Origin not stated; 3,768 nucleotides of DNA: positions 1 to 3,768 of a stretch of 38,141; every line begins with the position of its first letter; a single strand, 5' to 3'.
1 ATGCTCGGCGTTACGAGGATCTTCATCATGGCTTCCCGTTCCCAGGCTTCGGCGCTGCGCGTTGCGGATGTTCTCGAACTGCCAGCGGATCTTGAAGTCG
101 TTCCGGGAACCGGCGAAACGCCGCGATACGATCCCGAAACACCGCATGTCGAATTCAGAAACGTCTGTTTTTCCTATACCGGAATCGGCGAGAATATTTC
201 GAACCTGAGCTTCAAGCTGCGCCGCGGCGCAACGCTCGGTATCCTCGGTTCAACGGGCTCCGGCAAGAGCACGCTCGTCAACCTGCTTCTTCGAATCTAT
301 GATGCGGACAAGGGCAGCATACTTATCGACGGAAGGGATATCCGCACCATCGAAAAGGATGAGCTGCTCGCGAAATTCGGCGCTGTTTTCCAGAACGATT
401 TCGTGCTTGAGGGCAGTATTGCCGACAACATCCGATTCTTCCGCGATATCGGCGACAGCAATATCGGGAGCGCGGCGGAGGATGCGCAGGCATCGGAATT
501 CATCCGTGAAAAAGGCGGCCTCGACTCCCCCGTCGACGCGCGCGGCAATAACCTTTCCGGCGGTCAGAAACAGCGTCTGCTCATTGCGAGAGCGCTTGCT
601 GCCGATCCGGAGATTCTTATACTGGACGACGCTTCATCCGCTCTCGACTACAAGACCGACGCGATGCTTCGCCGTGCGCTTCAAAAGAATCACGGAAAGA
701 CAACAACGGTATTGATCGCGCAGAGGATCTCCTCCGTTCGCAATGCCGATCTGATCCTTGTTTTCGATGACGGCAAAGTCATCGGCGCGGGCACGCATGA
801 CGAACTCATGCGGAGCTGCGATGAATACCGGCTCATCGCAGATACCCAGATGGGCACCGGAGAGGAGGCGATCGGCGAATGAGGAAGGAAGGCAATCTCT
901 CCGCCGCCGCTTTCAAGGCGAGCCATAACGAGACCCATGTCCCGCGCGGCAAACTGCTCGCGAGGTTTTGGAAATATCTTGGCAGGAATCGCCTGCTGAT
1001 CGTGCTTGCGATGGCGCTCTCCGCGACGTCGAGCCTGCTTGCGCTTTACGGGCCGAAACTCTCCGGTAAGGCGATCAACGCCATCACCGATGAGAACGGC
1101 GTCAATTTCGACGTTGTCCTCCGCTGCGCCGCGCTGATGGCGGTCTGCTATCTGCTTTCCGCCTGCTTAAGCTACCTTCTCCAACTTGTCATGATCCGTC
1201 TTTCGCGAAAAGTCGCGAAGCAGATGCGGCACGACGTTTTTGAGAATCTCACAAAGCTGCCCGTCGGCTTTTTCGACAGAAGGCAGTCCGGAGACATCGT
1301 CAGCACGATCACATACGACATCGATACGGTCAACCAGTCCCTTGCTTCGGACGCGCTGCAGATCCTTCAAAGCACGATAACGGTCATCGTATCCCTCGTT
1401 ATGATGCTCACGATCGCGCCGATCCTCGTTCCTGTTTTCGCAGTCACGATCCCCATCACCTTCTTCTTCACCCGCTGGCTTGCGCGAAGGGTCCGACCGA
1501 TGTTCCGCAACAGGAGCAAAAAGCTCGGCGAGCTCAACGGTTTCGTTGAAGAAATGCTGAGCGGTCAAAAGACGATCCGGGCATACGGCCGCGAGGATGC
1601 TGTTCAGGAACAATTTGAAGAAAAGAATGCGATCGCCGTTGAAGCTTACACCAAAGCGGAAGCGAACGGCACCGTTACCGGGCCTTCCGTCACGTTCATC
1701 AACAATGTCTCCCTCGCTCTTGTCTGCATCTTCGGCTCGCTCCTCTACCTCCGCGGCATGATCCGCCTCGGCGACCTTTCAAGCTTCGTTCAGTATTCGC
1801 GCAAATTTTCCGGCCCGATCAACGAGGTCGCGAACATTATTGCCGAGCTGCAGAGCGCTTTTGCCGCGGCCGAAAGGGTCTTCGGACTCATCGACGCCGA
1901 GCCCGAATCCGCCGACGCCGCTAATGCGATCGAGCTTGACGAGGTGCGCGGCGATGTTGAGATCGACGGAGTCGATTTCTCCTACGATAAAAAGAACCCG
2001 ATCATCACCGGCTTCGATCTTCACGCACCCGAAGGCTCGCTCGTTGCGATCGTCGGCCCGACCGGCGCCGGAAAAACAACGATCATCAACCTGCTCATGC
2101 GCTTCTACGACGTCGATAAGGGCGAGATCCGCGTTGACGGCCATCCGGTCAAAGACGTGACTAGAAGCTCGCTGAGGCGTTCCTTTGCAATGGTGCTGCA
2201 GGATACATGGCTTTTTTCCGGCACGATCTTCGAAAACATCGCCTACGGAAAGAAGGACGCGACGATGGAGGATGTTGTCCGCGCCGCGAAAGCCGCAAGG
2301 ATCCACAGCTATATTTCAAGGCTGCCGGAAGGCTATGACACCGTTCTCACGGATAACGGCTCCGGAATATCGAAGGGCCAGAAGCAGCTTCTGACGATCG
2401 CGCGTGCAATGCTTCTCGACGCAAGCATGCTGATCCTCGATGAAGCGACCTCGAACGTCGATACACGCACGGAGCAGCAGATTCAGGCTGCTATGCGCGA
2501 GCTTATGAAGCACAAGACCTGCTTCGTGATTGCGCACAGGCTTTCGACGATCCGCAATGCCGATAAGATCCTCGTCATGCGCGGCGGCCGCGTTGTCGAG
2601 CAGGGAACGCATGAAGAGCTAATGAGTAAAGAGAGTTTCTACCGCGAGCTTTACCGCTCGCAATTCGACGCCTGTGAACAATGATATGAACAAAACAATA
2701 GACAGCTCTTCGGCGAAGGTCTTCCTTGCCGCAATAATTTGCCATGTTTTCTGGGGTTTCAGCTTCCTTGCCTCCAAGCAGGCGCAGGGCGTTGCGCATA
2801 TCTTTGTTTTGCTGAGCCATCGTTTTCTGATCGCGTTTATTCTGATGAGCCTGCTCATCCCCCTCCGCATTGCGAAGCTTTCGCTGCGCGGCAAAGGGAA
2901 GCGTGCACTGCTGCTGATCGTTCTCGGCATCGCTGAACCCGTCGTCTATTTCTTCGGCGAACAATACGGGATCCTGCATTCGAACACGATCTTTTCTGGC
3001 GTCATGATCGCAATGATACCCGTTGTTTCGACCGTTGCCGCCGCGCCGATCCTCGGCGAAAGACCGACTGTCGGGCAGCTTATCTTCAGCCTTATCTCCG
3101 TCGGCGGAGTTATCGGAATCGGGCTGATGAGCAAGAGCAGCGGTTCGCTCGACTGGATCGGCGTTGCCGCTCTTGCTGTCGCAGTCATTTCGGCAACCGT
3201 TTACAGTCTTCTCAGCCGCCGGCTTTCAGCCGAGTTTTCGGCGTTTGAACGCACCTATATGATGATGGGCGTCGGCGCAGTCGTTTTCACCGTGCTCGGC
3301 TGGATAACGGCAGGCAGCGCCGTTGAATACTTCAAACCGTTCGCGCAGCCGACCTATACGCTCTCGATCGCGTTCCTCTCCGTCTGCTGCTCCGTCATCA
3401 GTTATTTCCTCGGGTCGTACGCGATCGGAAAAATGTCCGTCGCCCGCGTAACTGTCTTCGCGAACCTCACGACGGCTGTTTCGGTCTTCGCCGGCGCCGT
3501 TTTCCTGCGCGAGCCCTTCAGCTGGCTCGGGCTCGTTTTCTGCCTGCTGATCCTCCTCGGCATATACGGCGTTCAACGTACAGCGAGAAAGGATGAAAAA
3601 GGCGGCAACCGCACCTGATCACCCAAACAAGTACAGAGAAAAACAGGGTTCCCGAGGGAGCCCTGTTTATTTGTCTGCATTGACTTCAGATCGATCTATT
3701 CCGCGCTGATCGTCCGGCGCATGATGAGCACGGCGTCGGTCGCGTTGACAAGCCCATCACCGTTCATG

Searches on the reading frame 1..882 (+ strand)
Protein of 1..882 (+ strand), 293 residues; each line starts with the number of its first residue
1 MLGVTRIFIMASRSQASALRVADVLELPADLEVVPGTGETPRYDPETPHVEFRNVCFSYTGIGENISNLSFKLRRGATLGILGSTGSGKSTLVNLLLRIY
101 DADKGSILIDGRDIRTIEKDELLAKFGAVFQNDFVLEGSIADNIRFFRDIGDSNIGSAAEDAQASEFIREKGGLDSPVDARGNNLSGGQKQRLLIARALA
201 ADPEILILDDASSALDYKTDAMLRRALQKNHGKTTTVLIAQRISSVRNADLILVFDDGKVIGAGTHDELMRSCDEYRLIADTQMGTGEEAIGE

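Call 7: search_protein_families(library=pfam, proteins=[window:1-882:+], max_evalue=0.001)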
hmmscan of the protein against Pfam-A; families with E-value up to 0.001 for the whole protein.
window:1-882:+ (293 aa): 4 families
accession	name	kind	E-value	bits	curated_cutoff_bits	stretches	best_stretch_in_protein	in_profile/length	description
PF00005.33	ABC_tran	-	4.1e-32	112.1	25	1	67-212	2-136/137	ABC transporter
PF02463.25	SMC_N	-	2.5e-05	24.2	40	1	96-250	100-206/220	RecF/RecN/SMC N terminal domain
PF01935.23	DUF87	-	9.3e-05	23.1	23.2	1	79-109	26-57/220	Helicase HerA, central domain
PF13191.12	AAA_16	-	0.0009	20.2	32.6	0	79-226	27-155/167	AAA ATPase domain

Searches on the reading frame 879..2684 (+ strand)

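Call 7: search_protein_families(library=pfam, proteins=[window:879-2684:+], max_evalue=0.001)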
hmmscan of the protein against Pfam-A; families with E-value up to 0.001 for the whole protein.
window:879-2684:+ (601 aa): 8 families
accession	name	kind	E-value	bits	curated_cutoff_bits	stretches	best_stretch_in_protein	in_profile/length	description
PF00664.28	ABC_membrane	-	4.1e-49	168.2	28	1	42-313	2-273/274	ABC transporter transmembrane region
PF00005.33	ABC_tran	-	3.4e-30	105.9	25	1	378-525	3-137/137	ABC transporter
PF02463.25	SMC_N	-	6.6e-07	29.4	40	1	478-567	135-211/220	RecF/RecN/SMC N terminal domain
PF06472.20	ABC_membrane_2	-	5.8e-06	26.3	24.4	1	37-218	13-191/269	ABC transporter transmembrane region 2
PF13401.12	AAA_22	-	0.00016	22.5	27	0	387-440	6-58/130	AAA domain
PF09818.15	ABC_ATPase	-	0.0003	20.3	23.2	0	468-557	130-217/283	P-loop domain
PF13476.12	AAA_23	-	0.00043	21.4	27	1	385-406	18-39/201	AAA domain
PF07264.17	EI24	-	0.00043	20.9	32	1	27-202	2-151/199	Sulfate transporter CysZ/Etoposide-induced protein 2.4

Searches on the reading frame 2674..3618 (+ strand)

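Call 6: search_protein_families(library=pfam, proteins=[window:2674-3618:+], max_evalue=0.001)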
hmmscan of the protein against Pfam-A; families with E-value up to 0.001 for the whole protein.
window:2674-3618:+ (314 aa): 1 family
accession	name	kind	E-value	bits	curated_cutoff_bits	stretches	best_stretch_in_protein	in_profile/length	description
PF00892.27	EamA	-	2.8e-29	102.5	28.2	2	162-300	2-133/135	EamA-like transporter family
